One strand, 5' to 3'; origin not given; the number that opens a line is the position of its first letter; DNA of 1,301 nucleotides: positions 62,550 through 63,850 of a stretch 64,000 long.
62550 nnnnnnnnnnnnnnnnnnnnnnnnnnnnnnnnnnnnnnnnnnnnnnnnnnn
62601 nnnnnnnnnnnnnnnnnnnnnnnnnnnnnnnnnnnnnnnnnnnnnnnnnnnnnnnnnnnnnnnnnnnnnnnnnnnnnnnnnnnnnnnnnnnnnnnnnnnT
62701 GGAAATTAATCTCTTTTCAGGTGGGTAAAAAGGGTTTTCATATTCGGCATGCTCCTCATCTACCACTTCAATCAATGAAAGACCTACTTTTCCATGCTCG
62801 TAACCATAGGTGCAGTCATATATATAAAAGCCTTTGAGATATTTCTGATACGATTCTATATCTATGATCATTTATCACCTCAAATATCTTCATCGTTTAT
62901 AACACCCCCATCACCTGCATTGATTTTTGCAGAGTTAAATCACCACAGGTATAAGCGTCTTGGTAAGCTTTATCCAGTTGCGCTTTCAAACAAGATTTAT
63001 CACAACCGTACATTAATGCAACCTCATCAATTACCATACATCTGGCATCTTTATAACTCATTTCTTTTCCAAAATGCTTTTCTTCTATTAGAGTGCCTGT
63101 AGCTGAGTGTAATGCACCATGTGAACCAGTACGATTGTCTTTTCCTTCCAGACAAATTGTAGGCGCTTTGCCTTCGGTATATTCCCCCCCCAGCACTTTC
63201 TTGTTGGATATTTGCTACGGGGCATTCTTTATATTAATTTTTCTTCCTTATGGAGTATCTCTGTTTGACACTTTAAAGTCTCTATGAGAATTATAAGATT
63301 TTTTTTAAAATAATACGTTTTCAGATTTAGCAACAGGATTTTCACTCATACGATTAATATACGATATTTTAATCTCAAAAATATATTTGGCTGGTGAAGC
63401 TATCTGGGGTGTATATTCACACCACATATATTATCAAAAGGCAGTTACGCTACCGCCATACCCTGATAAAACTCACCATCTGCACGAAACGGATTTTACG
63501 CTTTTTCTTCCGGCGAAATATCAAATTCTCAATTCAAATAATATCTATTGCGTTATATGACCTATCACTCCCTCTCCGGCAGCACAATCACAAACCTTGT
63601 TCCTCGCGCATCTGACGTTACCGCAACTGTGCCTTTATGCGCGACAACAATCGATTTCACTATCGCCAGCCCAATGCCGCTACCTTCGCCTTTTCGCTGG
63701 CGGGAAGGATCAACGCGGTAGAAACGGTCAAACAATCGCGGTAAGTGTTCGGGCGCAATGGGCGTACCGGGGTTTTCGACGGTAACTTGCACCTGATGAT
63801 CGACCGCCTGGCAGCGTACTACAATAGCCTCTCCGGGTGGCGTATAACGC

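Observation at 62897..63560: Leader ORF and homopolymer tracts at the promoter-proximal end of the paralogue array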

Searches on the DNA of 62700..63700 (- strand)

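Call 4: search_dna_similar(query=window:62700-63700:-, collection=ecoli_genomes, mode=near, max_rows=30)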
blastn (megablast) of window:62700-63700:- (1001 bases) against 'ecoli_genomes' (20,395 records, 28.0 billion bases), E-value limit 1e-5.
Records with a match: 5324; places in all: 5335; records where one place covers at least 80% of the query: 153.
Genomes with a match: 5323 of 5426; with a place that covers at least 80% of the query: 152. Places per genome that has any: lowest 1, median 1, highest 3. On chromosomes: 5329 places; on plasmids: 6.
Best place of each record, by identity: >=99% 153; 95-99% 1742; 90-95% 3427; 80-90% 2.
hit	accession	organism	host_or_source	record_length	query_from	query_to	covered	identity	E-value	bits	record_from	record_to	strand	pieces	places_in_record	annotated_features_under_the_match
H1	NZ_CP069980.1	Escherichia coli strain FDAARGOS_1291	Homo sapiens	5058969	1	1001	100%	100.0%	0e+0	1866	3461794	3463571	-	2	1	IS1-like element IS1B family transposase | HNH/endonuclease VII fold toxin-2 domain-containing protein | WD40/YVTN/BNR-like repeat-containing protein | cusS: Cu(+)/Ag(+) sensor histidine kinase CusS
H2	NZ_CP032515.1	Escherichia coli strain 118UI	Homo sapiens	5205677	1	1001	100%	100.0%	0e+0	1849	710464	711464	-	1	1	HNH/endonuclease VII fold toxin-2 domain-containing protein | WD40/YVTN/BNR-like repeat-containing protein | cusS: Cu(+)/Ag(+) sensor histidine kinase CusS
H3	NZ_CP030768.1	Escherichia coli strain 2017C-4173W12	missing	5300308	1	1001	100%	100.0%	0e+0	1849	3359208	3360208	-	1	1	HNH/endonuclease VII fold toxin-2 domain-containing protein | WD40/YVTN/BNR-like repeat-containing protein | cusS: Cu(+)/Ag(+) sensor histidine kinase CusS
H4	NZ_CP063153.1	Escherichia coli strain M7424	Homo sapiens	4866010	1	1001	100%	100.0%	0e+0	1849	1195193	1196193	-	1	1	HNH/endonuclease VII fold toxin-2 domain-containing protein | WD40/YVTN/BNR-like repeat-containing protein | cusS: Cu(+)/Ag(+) sensor histidine kinase CusS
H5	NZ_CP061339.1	Escherichia coli strain M00057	Homo sapiens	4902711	1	1001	100%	100.0%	0e+0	1849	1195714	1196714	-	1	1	HNH/endonuclease VII fold toxin-2 domain-containing protein | WD40/YVTN/BNR-like repeat-containing protein | cusS: Cu(+)/Ag(+) sensor histidine kinase CusS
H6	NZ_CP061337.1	Escherichia coli strain M11957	Homo sapiens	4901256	1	1001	100%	100.0%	0e+0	1849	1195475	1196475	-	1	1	HNH/endonuclease VII fold toxin-2 domain-containing protein | WD40/YVTN/BNR-like repeat-containing protein | cusS: Cu(+)/Ag(+) sensor histidine kinase CusS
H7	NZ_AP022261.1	Escherichia coli strain WP8-S18-ESBL-07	-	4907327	1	1001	100%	100.0%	0e+0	1849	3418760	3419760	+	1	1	HNH/endonuclease VII fold toxin-2 domain-containing protein | WD40/YVTN/BNR-like repeat-containing protein | cusS: Cu(+)/Ag(+) sensor histidine kinase CusS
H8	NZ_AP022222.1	Escherichia coli strain WP8-S17-ESBL-12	-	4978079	1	1001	100%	100.0%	0e+0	1849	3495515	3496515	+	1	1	HNH/endonuclease VII fold toxin-2 domain-containing protein | WD40/YVTN/BNR-like repeat-containing protein | cusS: Cu(+)/Ag(+) sensor histidine kinase CusS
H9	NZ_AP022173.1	Escherichia coli strain WP7-S17-ESBL-01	-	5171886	1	1001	100%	100.0%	0e+0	1849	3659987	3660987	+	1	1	HNH/endonuclease VII fold toxin-2 domain-containing protein | WD40/YVTN/BNR-like repeat-containing protein | cusS: Cu(+)/Ag(+) sensor histidine kinase CusS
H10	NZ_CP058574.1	Escherichia coli strain EC1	Homo sapiens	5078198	1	1001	100%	100.0%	0e+0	1849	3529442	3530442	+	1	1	HNH/endonuclease VII fold toxin-2 domain-containing protein | WD40/YVTN/BNR-like repeat-containing protein | cusS: Cu(+)/Ag(+) sensor histidine kinase CusS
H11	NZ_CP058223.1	Escherichia coli strain 550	Homo sapiens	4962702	1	1001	100%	100.0%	0e+0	1849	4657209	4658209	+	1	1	HNH/endonuclease VII fold toxin-2 domain-containing protein | WD40/YVTN/BNR-like repeat-containing protein | cusS: Cu(+)/Ag(+) sensor histidine kinase CusS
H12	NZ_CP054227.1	Escherichia coli strain EcPF15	Homo sapiens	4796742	1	1001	100%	100.0%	0e+0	1849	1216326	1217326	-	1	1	HNH/endonuclease VII fold toxin-2 domain-containing protein | WD40/YVTN/BNR-like repeat-containing protein | cusS: Cu(+)/Ag(+) sensor histidine kinase CusS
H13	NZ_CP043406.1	Escherichia coli strain NMBU-W13E19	surface water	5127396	1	1001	100%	100.0%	0e+0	1849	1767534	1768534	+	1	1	HNH/endonuclease VII fold toxin-2 domain-containing protein | WD40/YVTN/BNR-like repeat-containing protein | cusS: Cu(+)/Ag(+) sensor histidine kinase CusS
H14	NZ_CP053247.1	Escherichia coli strain SCU-482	Homo sapiens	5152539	1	1001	100%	100.0%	0e+0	1849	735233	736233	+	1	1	HNH/endonuclease VII fold toxin-2 domain-containing protein | WD40/YVTN/BNR-like repeat-containing protein | cusS: Cu(+)/Ag(+) sensor histidine kinase CusS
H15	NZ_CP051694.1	Escherichia coli strain SCU-313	Homo sapiens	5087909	1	1001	100%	100.0%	0e+0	1849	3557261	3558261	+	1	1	HNH/endonuclease VII fold toxin-2 domain-containing protein | WD40/YVTN/BNR-like repeat-containing protein | cusS: Cu(+)/Ag(+) sensor histidine kinase CusS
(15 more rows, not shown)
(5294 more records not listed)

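Call 5: get_annotated_region(hit=H2, flank=9000)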
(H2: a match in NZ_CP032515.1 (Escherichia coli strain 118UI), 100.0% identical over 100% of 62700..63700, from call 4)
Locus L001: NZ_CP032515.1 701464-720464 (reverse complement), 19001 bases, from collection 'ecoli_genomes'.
description: Escherichia coli strain 118UI chromosome, complete genome
organism: Escherichia coli strain 118UI (NCBI taxid 562)
replicon: chromosome; assembly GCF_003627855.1
host: Homo sapiens; source: urine; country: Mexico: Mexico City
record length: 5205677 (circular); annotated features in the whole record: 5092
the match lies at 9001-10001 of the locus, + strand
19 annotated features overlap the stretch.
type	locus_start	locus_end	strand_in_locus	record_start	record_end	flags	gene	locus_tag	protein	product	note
CDS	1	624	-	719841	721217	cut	pheP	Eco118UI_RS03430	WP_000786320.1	phenylalanine transporter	-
CDS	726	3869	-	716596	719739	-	cusA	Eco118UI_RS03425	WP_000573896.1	Cu(+)/Ag(+) efflux RND transporter permease subunit CusA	-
CDS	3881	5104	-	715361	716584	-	cusB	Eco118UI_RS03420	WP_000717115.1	Cu(+)/Ag(+) efflux RND transporter periplasmic adaptor subunit CusB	-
CDS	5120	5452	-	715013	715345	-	cusF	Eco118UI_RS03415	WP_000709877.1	Cu(+)/Ag(+) efflux RND transporter periplasmic metallochaperone CusF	-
CDS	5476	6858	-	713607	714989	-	cusC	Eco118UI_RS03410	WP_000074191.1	Cu(+)/Ag(+) efflux RND transporter outer membrane channel CusC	-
CDS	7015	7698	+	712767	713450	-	cusR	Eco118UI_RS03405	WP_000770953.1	copper response regulator transcription factor CusR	-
CDS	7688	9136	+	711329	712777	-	cusS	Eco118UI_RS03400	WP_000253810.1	Cu(+)/Ag(+) sensor histidine kinase CusS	-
CDS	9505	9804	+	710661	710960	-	-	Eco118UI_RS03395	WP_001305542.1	HNH/endonuclease VII fold toxin-2 domain-containing protein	-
CDS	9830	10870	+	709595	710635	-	-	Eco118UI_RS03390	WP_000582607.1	WD40/YVTN/BNR-like repeat-containing protein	-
CDS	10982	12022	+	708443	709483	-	-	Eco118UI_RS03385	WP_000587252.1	WD40/YVTN/BNR-like repeat-containing protein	-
CDS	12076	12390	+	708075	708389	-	-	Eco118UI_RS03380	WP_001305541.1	PAAR-like domain-containing protein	-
CDS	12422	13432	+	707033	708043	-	-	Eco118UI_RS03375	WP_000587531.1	hypothetical protein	-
CDS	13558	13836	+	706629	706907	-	-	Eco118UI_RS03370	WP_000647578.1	hypothetical protein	-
CDS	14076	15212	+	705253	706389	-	-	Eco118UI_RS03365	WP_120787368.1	ISAs1-like element ISEc1 family transposase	-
CDS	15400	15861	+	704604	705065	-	-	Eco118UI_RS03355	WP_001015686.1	SUKH-3 domain-containing protein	-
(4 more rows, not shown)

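Call 8: search_dna_similar(query=window:63100-63420:-, collection=ecoli_genomes, mode=distant, max_rows=60, rows=spread)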
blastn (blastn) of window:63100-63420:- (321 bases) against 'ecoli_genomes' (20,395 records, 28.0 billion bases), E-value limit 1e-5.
Records with a match: 158; places in all: 159; records where one place covers at least 80% of the query: 153.
Genomes with a match: 157 of 5426; with a place that covers at least 80% of the query: 152. Places per genome that has any: lowest 1, median 1, highest 3. On chromosomes: 157 places; on plasmids: 2.
Best place of each record, by identity: >=99% 152; 90-95% 6.
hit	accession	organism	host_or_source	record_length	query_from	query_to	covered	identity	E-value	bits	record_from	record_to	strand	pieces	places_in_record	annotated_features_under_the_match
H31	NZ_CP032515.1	Escherichia coli strain 118UI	Homo sapiens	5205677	1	321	100%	100.0%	2e-162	580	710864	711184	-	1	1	HNH/endonuclease VII fold toxin-2 domain-containing protein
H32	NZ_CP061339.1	Escherichia coli strain M00057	Homo sapiens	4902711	1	321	100%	100.0%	2e-162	580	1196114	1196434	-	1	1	HNH/endonuclease VII fold toxin-2 domain-containing protein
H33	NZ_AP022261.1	Escherichia coli strain WP8-S18-ESBL-07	-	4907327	1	321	100%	100.0%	2e-162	580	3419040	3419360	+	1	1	HNH/endonuclease VII fold toxin-2 domain-containing protein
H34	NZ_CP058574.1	Escherichia coli strain EC1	Homo sapiens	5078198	1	321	100%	100.0%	2e-162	580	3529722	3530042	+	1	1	HNH/endonuclease VII fold toxin-2 domain-containing protein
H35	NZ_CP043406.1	Escherichia coli strain NMBU-W13E19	surface water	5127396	1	321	100%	100.0%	2e-162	580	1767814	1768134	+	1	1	HNH/endonuclease VII fold toxin-2 domain-containing protein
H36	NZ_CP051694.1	Escherichia coli strain SCU-313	Homo sapiens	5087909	1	321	100%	100.0%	2e-162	580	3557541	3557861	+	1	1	HNH/endonuclease VII fold toxin-2 domain-containing protein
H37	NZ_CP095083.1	Escherichia coli strain EC6868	Homo sapiens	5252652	1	321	100%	100.0%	2e-162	580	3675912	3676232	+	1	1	HNH/endonuclease VII fold toxin-2 domain-containing protein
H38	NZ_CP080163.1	Escherichia coli strain PK8275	chicken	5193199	1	321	100%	100.0%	2e-162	580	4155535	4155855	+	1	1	HNH/endonuclease VII fold toxin-2 domain-containing protein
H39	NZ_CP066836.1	Escherichia coli strain Ec-FL1-1X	Gallus gallus domesticus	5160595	1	321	100%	100.0%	2e-162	580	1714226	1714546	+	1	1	HNH/endonuclease VII fold toxin-2 domain-containing protein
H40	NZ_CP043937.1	Escherichia coli strain RM14516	blackbird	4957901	1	321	100%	100.0%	2e-162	580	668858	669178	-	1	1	HNH/endonuclease VII fold toxin-2 domain-containing protein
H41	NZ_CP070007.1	Escherichia coli strain FDAARGOS_1288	Homo sapiens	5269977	1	321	100%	100.0%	2e-162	580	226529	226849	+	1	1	HNH/endonuclease VII fold toxin-2 domain-containing protein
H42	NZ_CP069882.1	Escherichia coli strain FDAARGOS_1289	Homo sapiens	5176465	1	321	100%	100.0%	2e-162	580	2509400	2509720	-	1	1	HNH/endonuclease VII fold toxin-2 domain-containing protein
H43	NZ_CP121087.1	Escherichia coli strain ST3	Homo sapiens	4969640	1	321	100%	100.0%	2e-162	580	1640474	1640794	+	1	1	HNH/endonuclease VII fold toxin-2 domain-containing protein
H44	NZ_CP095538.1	Escherichia coli strain GN04592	Homo sapiens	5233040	1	321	100%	100.0%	2e-162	580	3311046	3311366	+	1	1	HNH/endonuclease VII fold toxin-2 domain-containing protein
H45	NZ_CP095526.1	Escherichia coli strain GN05505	Homo sapiens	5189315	1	321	100%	100.0%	2e-162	580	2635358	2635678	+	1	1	HNH/endonuclease VII fold toxin-2 domain-containing protein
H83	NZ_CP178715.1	Escherichia coli strain VTB96959v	Chicken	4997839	1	321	100%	99.7%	3e-160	573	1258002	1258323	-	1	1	HNH/endonuclease VII fold toxin-2 domain-containing protein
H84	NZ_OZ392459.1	Escherichia coli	Homo sapiens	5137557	1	321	100%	99.7%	3e-160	573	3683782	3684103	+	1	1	HNH/endonuclease VII fold toxin-2 domain-containing protein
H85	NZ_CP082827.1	Escherichia coli strain SCAID WND2-2021 (3/145)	Homo sapiens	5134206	1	321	100%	99.7%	9e-160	572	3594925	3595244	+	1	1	HNH/endonuclease VII fold toxin-2 domain-containing protein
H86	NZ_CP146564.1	Escherichia coli strain B1.H1.18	Hospital Wastewater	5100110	1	321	100%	99.7%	9e-160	572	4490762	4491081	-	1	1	HNH/endonuclease VII fold toxin-2 domain-containing protein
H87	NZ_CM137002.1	Escherichia coli strain LSC52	Homo sapiens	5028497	1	321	100%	99.7%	9e-160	572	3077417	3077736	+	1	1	HNH/endonuclease VII fold toxin-2 domain-containing protein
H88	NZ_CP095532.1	Escherichia coli strain GN06156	Homo sapiens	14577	1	321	100%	91.1%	3e-115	423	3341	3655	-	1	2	none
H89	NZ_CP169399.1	Escherichia coli strain MFDS1022581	Animal source foods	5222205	1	89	28%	93.3%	2e-28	134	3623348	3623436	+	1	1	none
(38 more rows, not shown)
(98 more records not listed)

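Call 9: get_annotated_region(hit=H83, flank=300)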
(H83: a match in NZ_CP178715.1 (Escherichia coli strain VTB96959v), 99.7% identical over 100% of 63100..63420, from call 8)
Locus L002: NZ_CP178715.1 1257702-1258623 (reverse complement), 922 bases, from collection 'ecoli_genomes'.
description: Escherichia coli strain VTB96959v chromosome, complete genome
organism: Escherichia coli strain VTB96959v (NCBI taxid 562)
replicon: chromosome; assembly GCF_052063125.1
host: Chicken; source: -; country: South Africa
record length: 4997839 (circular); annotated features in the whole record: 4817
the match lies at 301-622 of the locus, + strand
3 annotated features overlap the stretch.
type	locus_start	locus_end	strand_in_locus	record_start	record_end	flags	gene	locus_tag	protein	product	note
CDS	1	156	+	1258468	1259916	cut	cusS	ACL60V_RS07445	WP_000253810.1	Cu(+)/Ag(+) sensor histidine kinase CusS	-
CDS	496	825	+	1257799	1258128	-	-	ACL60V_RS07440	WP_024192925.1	HNH/endonuclease VII fold toxin-2 domain-containing protein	-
CDS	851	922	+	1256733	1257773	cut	-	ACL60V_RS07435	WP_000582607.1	WD40/YVTN/BNR-like repeat-containing protein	-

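Call 10: get_annotated_region(hit=H84, flank=300)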
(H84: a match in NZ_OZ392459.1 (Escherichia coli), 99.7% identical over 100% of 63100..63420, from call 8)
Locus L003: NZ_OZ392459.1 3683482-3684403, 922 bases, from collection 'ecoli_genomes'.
description: Escherichia coli isolate KK19-02 chromosome 1
organism: Escherichia coli (NCBI taxid 562)
replicon: chromosome; assembly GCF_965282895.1
host: Homo sapiens; source: stool; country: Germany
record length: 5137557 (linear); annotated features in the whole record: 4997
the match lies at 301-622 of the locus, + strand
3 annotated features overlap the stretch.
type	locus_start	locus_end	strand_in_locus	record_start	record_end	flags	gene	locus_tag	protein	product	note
CDS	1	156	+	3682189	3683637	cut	cusS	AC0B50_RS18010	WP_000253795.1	Cu(+)/Ag(+) sensor histidine kinase CusS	-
CDS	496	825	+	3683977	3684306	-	-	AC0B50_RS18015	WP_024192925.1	HNH/endonuclease VII fold toxin-2 domain-containing protein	-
CDS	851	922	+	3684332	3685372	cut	-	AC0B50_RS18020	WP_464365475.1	WD40/YVTN/BNR-like repeat-containing protein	-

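Call 11: get_annotated_region(hit=H85, flank=300)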
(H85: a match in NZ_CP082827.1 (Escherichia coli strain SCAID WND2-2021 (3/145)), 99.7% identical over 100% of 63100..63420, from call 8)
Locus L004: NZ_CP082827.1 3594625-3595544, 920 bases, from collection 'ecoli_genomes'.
description: Escherichia coli strain SCAID WND2-2021 (3/145) chromosome, complete genome
organism: Escherichia coli strain SCAID WND2-2021 (3/145) (NCBI taxid 562)
replicon: chromosome; assembly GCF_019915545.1
host: Homo sapiens; source: Swab from Wound; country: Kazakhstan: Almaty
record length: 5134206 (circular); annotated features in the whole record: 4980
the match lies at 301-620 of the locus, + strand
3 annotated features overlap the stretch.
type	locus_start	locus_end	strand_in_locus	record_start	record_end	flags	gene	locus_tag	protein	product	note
CDS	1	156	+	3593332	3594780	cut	cusS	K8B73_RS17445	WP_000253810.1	Cu(+)/Ag(+) sensor histidine kinase CusS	-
CDS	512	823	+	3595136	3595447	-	-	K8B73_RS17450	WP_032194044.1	HNH/endonuclease VII fold toxin-2 domain-containing protein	-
CDS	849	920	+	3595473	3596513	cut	-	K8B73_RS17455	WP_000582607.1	WD40/YVTN/BNR-like repeat-containing protein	-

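Call 12: get_annotated_region(hit=H86, flank=300)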
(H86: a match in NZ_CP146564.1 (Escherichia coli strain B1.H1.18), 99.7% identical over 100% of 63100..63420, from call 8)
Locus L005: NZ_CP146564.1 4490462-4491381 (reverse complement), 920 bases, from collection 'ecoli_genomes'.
description: Escherichia coli strain B1.H1.18 chromosome, complete genome
organism: Escherichia coli strain B1.H1.18 (NCBI taxid 562)
replicon: chromosome; assembly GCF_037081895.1
host: -; source: Hospital Wastewater; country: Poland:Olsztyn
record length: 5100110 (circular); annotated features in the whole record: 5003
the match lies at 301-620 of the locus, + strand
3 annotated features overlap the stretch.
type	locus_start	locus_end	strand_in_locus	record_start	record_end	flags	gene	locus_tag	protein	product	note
CDS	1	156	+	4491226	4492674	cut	cusS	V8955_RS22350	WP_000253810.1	Cu(+)/Ag(+) sensor histidine kinase CusS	-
CDS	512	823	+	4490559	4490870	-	-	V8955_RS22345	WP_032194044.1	HNH/endonuclease VII fold toxin-2 domain-containing protein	-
CDS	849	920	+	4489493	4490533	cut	-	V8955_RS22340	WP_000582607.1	WD40/YVTN/BNR-like repeat-containing protein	-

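Call 13: get_annotated_region(hit=H87, flank=300)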
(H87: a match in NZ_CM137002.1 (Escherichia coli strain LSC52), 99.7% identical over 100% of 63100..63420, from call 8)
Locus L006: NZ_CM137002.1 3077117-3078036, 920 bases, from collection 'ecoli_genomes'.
description: Escherichia coli strain LSC52 chromosome, whole genome shotgun sequence
organism: Escherichia coli strain LSC52 (NCBI taxid 562)
replicon: chromosome; assembly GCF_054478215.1
host: Homo sapiens; source: urine; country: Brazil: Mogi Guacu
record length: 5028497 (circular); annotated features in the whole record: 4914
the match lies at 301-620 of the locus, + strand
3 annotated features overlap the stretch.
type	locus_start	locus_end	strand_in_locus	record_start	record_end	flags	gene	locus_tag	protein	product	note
CDS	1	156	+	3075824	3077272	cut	cusS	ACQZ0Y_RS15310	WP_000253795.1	Cu(+)/Ag(+) sensor histidine kinase CusS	-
CDS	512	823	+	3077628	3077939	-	-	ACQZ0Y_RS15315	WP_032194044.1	HNH/endonuclease VII fold toxin-2 domain-containing protein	-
CDS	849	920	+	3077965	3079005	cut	-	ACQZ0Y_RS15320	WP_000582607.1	WD40/YVTN/BNR-like repeat-containing protein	-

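Call 14: get_annotated_region(hit=H88, flank=6000)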
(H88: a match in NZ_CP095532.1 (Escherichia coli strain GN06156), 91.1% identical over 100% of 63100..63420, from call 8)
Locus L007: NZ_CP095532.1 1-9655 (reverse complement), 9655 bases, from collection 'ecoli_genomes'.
description: Escherichia coli strain GN06156 plasmid unnamed1
organism: Escherichia coli strain GN06156 (NCBI taxid 562)
replicon: plasmid unnamed1; assembly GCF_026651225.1
host: Homo sapiens; source: blood; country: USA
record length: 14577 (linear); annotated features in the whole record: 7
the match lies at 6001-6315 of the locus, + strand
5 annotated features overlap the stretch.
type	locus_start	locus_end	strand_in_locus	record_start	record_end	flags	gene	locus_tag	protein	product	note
CDS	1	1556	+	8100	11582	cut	-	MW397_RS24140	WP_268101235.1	hypothetical protein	-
CDS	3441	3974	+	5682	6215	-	-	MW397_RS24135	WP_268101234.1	hypothetical protein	-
CDS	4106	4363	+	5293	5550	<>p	-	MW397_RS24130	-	winged helix-turn-helix domain-containing protein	frameshifted; incomplete; partial in the middle of a contig; missing N-terminus and C-terminus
CDS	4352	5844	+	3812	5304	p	-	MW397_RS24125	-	Cu(+)/Ag(+) sensor histidine kinase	frameshifted; internal stop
CDS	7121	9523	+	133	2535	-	-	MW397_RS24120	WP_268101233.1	hypothetical protein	-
